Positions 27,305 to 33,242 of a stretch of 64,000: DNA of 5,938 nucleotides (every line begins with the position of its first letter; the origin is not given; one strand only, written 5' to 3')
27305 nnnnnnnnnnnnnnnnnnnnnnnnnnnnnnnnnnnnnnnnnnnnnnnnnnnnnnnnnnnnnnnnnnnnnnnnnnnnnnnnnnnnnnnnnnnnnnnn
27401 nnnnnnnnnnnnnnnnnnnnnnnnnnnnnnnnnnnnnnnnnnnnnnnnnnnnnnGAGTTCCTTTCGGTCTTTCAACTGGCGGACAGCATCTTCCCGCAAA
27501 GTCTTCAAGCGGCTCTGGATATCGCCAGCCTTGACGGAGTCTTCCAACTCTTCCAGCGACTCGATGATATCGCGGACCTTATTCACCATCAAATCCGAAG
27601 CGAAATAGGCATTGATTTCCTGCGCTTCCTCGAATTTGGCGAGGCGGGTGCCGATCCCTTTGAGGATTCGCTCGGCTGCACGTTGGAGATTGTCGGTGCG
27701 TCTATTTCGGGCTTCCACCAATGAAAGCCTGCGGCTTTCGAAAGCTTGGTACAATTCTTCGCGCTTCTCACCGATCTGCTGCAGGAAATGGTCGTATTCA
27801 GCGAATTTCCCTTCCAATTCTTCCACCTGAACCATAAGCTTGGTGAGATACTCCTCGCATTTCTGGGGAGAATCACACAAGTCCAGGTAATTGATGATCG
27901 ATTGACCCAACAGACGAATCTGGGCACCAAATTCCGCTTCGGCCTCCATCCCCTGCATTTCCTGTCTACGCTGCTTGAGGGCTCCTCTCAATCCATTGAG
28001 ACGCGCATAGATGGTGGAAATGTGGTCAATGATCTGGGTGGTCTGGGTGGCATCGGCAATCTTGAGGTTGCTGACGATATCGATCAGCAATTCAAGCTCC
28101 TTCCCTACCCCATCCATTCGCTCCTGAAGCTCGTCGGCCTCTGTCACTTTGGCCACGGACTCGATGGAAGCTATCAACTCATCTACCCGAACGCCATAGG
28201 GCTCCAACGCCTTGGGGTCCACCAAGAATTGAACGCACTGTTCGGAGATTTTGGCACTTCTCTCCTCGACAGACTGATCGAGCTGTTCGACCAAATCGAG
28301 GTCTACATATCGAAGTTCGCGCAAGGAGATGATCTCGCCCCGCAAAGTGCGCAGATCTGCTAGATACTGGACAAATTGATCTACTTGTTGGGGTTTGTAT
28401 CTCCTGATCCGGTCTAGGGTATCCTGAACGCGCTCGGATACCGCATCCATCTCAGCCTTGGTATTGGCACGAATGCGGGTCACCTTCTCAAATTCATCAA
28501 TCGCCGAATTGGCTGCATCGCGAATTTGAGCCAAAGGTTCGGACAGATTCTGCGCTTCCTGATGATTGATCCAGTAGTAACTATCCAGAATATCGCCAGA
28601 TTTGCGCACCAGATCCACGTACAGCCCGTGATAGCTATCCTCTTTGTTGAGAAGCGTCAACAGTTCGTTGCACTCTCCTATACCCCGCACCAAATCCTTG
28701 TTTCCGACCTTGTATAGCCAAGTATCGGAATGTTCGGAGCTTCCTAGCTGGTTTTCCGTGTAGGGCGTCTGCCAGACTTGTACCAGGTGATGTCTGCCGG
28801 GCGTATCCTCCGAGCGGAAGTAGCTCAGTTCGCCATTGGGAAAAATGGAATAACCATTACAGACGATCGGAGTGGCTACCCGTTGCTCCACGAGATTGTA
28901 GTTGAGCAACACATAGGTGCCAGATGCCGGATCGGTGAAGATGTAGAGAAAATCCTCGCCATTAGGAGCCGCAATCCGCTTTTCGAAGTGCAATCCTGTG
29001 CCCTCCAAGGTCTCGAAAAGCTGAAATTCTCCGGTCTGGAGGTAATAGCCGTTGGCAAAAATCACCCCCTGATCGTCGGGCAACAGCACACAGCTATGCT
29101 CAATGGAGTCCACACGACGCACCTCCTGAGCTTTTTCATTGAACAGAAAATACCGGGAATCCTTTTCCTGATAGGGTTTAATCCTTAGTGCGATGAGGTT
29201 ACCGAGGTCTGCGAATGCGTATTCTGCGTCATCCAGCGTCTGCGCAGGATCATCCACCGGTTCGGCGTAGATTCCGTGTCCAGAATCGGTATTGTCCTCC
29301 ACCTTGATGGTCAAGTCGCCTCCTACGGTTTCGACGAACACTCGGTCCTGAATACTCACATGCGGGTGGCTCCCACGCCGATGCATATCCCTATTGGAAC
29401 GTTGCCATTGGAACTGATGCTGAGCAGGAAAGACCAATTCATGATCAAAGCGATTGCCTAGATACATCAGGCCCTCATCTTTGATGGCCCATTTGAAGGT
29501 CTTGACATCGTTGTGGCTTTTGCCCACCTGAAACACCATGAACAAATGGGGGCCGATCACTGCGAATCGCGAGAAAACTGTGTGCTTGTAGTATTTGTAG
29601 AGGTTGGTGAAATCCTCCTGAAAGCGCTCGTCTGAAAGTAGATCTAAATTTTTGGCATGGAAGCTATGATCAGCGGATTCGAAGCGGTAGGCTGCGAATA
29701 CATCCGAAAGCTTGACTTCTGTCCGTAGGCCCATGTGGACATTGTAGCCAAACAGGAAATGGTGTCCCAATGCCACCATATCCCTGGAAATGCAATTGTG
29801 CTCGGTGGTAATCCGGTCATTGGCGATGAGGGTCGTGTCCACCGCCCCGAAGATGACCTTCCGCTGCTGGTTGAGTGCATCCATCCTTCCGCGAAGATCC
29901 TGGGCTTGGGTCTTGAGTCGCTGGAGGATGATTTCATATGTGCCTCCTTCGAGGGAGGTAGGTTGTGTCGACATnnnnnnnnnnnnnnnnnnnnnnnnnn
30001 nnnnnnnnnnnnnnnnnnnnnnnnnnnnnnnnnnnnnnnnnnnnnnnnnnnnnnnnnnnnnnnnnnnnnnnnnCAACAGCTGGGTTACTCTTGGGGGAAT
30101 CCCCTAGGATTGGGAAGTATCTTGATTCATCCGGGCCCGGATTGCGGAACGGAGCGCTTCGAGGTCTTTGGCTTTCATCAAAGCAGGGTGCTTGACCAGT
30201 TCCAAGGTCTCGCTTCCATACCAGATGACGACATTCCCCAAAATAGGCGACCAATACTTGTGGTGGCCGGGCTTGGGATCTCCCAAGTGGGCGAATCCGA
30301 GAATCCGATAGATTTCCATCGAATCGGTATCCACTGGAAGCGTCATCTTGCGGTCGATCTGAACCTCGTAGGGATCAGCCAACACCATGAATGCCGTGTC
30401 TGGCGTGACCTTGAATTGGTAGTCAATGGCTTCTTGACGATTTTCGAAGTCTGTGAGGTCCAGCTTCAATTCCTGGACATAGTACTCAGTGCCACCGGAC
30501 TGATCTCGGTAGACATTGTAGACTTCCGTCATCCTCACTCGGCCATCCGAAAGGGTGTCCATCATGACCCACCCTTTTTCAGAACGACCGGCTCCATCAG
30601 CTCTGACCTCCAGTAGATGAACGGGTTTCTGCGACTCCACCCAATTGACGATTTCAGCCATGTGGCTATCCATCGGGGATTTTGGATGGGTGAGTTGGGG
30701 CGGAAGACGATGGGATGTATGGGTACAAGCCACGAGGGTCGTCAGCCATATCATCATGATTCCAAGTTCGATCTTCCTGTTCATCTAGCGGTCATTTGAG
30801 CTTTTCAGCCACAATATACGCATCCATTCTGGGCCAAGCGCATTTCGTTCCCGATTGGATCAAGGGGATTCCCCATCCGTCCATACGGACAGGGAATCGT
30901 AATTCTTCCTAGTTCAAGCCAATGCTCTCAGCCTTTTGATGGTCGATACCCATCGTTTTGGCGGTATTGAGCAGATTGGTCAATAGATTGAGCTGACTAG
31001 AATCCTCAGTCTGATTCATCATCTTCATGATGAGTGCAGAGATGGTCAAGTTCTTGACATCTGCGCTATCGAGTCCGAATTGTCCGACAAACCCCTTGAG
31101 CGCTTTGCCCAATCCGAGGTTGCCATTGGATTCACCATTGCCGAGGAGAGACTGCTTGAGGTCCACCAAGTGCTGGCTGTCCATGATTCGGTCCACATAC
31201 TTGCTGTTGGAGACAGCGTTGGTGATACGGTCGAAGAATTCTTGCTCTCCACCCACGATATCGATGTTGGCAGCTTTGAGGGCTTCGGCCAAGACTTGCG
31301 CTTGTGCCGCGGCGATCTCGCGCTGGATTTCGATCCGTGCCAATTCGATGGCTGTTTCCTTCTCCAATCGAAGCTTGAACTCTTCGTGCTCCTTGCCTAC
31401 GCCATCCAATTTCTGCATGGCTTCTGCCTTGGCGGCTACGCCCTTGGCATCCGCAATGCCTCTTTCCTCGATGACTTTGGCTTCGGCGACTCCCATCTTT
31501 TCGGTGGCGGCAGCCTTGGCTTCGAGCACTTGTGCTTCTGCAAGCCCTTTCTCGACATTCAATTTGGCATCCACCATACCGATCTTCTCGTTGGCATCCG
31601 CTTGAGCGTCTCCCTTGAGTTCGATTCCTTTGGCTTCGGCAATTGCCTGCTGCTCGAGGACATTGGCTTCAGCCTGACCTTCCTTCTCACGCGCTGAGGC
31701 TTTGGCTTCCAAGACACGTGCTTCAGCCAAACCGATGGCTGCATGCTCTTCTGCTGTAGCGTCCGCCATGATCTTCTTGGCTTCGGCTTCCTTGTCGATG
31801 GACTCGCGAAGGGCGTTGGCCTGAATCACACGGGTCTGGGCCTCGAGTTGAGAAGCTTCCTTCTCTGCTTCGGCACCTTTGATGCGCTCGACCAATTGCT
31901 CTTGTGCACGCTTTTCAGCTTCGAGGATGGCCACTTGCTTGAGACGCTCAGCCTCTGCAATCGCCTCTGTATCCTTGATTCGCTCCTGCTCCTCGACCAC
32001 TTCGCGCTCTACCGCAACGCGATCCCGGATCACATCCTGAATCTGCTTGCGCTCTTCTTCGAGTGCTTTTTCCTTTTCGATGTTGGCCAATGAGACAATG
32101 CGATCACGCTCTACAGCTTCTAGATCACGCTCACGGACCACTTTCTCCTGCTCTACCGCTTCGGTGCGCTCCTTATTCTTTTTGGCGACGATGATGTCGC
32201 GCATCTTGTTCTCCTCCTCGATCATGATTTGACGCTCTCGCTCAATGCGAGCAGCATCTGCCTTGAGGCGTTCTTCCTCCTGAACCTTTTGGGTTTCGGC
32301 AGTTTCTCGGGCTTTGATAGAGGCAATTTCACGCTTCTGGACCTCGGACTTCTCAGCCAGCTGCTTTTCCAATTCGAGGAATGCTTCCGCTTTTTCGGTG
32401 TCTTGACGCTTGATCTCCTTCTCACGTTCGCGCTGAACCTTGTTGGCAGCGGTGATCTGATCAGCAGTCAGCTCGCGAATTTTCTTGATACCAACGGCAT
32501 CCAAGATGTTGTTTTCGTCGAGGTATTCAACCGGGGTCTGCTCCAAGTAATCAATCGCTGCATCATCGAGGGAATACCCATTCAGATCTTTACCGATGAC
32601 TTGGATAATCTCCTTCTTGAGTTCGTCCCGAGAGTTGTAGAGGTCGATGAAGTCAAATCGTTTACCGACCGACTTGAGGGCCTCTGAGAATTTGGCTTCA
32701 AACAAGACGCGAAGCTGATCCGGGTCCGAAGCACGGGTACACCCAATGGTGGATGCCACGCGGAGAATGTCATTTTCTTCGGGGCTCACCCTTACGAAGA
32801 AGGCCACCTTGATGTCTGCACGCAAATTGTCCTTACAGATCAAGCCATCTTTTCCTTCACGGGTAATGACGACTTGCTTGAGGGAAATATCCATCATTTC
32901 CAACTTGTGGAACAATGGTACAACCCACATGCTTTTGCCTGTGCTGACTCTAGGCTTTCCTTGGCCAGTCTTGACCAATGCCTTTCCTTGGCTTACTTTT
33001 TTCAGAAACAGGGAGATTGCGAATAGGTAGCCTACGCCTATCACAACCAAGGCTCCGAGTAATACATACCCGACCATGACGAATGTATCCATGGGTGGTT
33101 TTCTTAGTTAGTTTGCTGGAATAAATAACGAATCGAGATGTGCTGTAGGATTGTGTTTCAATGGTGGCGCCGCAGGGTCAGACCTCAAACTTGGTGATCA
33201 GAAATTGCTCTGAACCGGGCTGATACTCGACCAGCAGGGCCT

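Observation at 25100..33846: Four-gene operon: NfeD/YqiJ-like protein, flotillin (SPFH), lipoprotein and a 1,658-aa MoxR-like AAA+ giant protein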

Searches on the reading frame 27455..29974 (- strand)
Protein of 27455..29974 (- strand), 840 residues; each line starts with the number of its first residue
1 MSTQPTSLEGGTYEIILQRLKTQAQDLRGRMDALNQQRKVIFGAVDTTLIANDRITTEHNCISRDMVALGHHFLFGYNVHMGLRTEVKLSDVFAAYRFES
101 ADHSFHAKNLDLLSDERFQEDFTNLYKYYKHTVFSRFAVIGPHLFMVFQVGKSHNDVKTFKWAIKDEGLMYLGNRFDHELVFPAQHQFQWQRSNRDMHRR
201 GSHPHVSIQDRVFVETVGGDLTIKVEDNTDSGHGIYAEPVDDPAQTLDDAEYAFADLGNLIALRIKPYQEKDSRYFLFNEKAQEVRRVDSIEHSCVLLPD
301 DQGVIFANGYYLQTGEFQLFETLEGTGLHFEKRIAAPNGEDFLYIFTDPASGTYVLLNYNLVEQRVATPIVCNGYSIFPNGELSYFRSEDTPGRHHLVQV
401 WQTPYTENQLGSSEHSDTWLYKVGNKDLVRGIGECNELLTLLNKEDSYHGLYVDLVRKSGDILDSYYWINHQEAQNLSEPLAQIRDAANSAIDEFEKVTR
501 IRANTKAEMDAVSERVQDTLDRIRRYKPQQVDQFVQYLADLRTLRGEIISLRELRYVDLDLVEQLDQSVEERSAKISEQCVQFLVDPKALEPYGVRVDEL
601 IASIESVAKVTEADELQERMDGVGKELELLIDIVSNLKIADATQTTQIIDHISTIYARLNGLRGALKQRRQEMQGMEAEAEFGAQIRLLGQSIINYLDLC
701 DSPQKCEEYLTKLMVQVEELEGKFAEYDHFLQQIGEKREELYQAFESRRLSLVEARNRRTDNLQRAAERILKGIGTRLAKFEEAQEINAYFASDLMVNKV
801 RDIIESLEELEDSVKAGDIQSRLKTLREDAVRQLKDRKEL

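Call 54: predict_structure(alignment_id=A2)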
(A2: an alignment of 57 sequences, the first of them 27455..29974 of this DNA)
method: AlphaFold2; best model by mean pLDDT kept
length: 840 residues; sequences in the alignment: 57
mean_pLDDT: 86.3   pTM: 0.62
mean pLDDT of the five models: 86.3, 85.2, 83.8, 83.2, 81.8
residues with pLDDT >= 90: 327; 70-90: 473; 50-70: 32; < 50: 8
segments of 3 or more residues with pLDDT < 50: 1-8
pLDDT, mean of each block of 10 residues (from residue 1): 39 83 95 93 87 86 87 82 71 89 89 89 85 89 91 88 87 92 90 93 91 89 88 88 89 93 94 93 88 90 91 89 74 91 92 92 91 90 90 89 83 73 91 92 66 89 93 93 94 85 91 93 87 87 92 89 93 89 82 85 79 83 83 76 81 85 81 71 82 86 87 87 77 86 88 86 88 86 85 87 89 86 89 79
secondary structure, 60 per line:
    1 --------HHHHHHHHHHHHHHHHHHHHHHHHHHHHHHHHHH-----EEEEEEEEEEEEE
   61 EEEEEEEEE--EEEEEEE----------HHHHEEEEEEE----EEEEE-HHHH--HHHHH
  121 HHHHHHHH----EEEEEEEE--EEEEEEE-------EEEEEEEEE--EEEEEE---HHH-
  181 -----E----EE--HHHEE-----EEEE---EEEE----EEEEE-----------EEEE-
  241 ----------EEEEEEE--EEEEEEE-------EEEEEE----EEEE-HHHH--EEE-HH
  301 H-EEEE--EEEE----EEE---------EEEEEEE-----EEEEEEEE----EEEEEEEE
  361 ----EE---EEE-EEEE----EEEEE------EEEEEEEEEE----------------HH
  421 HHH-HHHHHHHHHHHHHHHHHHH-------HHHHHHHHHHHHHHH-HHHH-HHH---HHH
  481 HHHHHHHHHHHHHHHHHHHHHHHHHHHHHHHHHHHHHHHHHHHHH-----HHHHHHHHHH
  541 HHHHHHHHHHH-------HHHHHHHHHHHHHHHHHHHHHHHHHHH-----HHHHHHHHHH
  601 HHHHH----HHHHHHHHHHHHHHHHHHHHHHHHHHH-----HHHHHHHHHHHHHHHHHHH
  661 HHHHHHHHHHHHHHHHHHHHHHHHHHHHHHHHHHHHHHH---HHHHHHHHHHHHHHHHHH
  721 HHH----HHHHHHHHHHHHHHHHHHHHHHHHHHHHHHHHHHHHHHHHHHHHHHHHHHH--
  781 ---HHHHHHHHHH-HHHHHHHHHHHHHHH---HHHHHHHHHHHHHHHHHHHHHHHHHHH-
elements in order (helices of 4 or more, strands of 3 or more residues): H9-42 E48-69 E72-78 H89-92 E93-99 E104-108 H110-113 H116-128 E133-140 E143-149 E157-165 E168-173 E205-208 E212-215 E220-224 E236-239 E251-257 E260-266 E274-279 E284-287 H289-292 E295-297 E303-306 E309-312 E317-319 E329-335 E341-348 E353-360 E370-372 E374-377 E382-386 E393-402 H419-423 H425-443 H451-465 H467-470 H478-525 H531-551 H559-585 H591-605 H610-636 H642-699 H703-723 H728-778 H784-793 H795-809 H813-839

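Call 84: fold_search(model_id=the predicted structure, library=pdb)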
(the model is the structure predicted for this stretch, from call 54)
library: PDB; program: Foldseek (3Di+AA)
matches with E <= 10: 498; with E <= 0.001: 20
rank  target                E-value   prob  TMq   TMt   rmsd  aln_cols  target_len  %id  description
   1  4h5i_B                4.5e-06  1.00  0.17  0.33  14.7       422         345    8  Crystal Structure of the Guanine Nucleotide Exchange Factor Sec12 (P1 form) (released 2012-11-07)
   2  4h5i_A                5.1e-06  1.00  0.16  0.32  14.2       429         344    7  Crystal Structure of the Guanine Nucleotide Exchange Factor Sec12 (P1 form) (released 2012-11-07)
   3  8pu0_A                1.9e-05  1.00  0.17  0.13  15.7       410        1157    8  Cryo-EM structure of human Elp123 in complex with tRNA, desulpho-CoA, 5'-deoxyadenosine and methionine (released 2024-04-17)
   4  9d5n_CH               2.7e-05  1.00  0.16  0.21  16.4       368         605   10  48-nm doublet microtubule from Trichomonas vaginalis strain G3 (released 2025-05-14)
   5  5l8s_A                3.4e-05  1.00  0.16  0.20  17.1       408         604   12  The crystal structure of a cold-adapted acylaminoacyl peptidase reveals a novel quaternary architecture based on the a (released 2016-11-16)
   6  8f5p_B                3.7e-05  1.00  0.17  0.13  15.3       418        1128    8  Structure of Leishmania tarentolae IFT-A (state 2) (released 2022-12-21)
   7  9e2g_2C               4.1e-05  0.98  0.09  0.12  25.3       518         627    7  Cryo-EM structure of 48 nm repeat of microtubule doublet from T. brucei flagellum (released 2025-03-12)
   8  8i7o_P1               6.9e-05  0.99  0.11  0.14  20.2       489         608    9  In situ structure of axonemal doublet microtubules in mouse sperm with 16-nm repeat (released 2023-10-11)
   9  9y6s_7K               8.6e-05  0.63  0.09  0.06  56.2      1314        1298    9  96-nm repeat of the Leishmania tarentolae doublet microtubule (released 2025-12-17)
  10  5ods_B                1.3e-04  0.95  0.13  0.17  25.1       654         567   10  Structure of a phosphoprotein-protein complex (released 2018-03-14)
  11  5ods_D                1.8e-04  0.96  0.14  0.18  24.3       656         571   10  Structure of a phosphoprotein-protein complex (released 2018-03-14)
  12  8glv_DA               2.1e-04  0.96  0.14  0.04  37.5       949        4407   11  96-nm repeat unit of doublet microtubules from Chlamydomonas reinhardtii flagella (released 2023-05-31)
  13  8otz_f                2.2e-04  0.90  0.10  0.12  19.6       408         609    8  48-nm repeat of the native axonemal doublet microtubule from bovine sperm (released 2023-11-22)
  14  9e5c_7g               2.7e-04  1.00  0.17  0.23  16.9       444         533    7  Cryo-EM structure of 96 nm repeat of microtubule doublet from T. brucei flagellum (released 2025-03-12)
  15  5tik_B                7.2e-04  1.00  0.15  0.32  16.6       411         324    6  Structural basis for inhibition of erythrocyte invasion by antibodies to Plasmodium falciparum protein CyRPA (released 2017-03-01)
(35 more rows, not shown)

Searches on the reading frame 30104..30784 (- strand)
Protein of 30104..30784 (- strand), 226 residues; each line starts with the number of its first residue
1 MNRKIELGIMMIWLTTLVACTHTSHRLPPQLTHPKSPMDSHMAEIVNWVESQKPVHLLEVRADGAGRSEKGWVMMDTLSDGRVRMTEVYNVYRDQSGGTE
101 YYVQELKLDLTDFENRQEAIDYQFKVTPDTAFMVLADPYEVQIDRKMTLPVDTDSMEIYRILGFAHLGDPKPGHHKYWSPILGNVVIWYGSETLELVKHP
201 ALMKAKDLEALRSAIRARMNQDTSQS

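Call 10: search_protein_families(library=pfam, proteins=[window:30104-30784:-], max_evalue=0.01)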
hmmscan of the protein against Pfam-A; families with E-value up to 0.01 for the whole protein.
window:30104-30784:- (226 aa): 0 families

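Call 11: search_protein_families(library=ncbifam, proteins=[window:30104-30784:-], max_evalue=0.01)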
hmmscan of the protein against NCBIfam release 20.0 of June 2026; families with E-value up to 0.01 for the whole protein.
window:30104-30784:- (226 aa): 0 families

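Call 12: search_protein_families(library=padloc, proteins=[window:30104-30784:-], max_evalue=0.01)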
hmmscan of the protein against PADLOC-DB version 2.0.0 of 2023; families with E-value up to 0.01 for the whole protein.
window:30104-30784:- (226 aa): 0 families

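Call 14: search_protein_families(library=pfam, proteins=[window:30104-30784:-], max_evalue=10)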
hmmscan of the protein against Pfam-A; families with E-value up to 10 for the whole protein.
window:30104-30784:- (226 aa): 0 families

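Call 65: find_homologous_proteins(query=window:30104-30784:-, max_evalue=0.001)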
Query window:30104-30784:- (226 aa): 1 proteins with E <= 0.001 among 193 candidates.
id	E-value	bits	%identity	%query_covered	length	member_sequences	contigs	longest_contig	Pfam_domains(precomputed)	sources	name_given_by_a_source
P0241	1.4e-150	517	100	100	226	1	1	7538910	-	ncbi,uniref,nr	ncbi:hypothetical protein [Pontibacter sp. G13]|uniref:hypothetical protein n=1 Tax=Pontibacter sp.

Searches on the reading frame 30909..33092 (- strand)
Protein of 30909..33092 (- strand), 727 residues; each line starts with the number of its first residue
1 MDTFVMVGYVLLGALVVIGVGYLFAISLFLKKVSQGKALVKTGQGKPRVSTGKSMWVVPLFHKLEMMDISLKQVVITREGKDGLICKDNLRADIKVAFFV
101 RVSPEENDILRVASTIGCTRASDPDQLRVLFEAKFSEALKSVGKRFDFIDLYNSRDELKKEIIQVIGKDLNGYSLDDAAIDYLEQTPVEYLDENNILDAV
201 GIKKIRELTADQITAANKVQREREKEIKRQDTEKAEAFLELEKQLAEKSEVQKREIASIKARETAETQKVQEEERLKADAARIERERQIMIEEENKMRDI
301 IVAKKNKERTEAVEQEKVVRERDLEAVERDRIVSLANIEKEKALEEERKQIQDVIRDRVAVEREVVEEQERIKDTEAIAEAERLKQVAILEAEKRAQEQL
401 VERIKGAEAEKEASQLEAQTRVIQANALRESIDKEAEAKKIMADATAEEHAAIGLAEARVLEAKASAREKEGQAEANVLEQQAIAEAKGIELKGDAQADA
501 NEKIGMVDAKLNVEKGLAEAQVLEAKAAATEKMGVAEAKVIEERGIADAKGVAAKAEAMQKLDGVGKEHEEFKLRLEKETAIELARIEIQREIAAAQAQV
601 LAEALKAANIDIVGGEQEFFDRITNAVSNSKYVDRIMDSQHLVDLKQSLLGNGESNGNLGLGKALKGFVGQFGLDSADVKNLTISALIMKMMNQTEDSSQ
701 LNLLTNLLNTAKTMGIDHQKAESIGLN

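Call 10: search_protein_families(library=pfam, proteins=[window:30909-33092:-], max_evalue=0.01)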
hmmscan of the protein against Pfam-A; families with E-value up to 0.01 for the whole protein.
window:30909-33092:- (727 aa): 0 families

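Call 11: search_protein_families(library=ncbifam, proteins=[window:30909-33092:-], max_evalue=0.01)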
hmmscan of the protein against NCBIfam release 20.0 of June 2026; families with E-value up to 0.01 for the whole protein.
window:30909-33092:- (727 aa): 0 families

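Call 12: search_protein_families(library=padloc, proteins=[window:30909-33092:-], max_evalue=0.01)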
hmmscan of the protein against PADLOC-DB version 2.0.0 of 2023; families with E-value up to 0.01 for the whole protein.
window:30909-33092:- (727 aa): 0 families

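Call 14: search_protein_families(library=pfam, proteins=[window:30909-33092:-], max_evalue=10)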
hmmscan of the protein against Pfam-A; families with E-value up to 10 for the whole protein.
window:30909-33092:- (727 aa): 0 families

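Call 16: search_solved_structures(query=window:30909-33092:-, max_evalue=1)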
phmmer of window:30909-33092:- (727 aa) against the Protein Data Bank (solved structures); distinct sequences matched with E-value up to 1: 1.
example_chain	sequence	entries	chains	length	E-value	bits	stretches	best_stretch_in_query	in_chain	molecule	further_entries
8z5g_A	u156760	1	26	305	0.2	13.5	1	363-448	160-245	Protein QmcA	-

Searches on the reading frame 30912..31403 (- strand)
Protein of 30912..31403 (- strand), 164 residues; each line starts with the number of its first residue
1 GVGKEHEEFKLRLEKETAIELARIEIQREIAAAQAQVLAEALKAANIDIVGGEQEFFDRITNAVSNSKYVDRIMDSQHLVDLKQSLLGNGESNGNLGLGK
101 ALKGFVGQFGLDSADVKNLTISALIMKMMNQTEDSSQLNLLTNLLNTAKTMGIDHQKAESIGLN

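Call 15: search_protein_families(library=pfam, proteins=[window:30912-31403:-], max_evalue=10)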
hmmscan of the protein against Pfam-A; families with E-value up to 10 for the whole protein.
seq(164 aa): 0 families
